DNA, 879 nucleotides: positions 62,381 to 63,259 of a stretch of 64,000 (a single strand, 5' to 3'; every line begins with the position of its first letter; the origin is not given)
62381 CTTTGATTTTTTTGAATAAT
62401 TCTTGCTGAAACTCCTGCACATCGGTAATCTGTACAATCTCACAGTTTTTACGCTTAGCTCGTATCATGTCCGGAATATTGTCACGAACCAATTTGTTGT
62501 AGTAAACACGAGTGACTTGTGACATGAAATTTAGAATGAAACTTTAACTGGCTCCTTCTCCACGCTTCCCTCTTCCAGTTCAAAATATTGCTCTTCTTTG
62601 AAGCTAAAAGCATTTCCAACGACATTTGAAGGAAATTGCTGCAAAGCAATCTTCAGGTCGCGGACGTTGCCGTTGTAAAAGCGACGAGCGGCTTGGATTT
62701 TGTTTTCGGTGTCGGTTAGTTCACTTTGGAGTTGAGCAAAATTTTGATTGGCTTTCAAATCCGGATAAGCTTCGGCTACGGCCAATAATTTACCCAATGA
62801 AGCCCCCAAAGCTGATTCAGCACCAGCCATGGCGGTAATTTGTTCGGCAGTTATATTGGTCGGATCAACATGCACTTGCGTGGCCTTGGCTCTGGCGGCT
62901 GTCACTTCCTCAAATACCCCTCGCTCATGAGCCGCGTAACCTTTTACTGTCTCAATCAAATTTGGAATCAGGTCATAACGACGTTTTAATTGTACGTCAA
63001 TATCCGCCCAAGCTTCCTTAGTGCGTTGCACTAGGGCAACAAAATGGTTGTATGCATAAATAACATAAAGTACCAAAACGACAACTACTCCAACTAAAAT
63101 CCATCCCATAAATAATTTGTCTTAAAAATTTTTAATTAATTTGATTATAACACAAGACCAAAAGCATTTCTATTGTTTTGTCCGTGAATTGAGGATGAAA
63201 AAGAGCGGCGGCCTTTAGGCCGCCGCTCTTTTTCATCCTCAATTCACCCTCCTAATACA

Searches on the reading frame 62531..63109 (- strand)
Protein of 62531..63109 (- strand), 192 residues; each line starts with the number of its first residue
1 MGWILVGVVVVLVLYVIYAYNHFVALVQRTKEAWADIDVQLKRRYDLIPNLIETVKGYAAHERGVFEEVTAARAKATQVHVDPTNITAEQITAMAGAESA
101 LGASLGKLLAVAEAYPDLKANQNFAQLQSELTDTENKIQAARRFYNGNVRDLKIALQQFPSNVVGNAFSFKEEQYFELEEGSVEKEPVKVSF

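Call 64: search_protein_families(library=pfam, proteins=[window:62531-63109:-], max_evalue=0.001)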
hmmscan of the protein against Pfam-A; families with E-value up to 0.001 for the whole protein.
window:62531-63109:- (192 aa): 1 family
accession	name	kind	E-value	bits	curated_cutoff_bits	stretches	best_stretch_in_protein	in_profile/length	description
PF04011.17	LemA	-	3.7e-57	192.8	26.2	1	33-192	1-149/149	LemA family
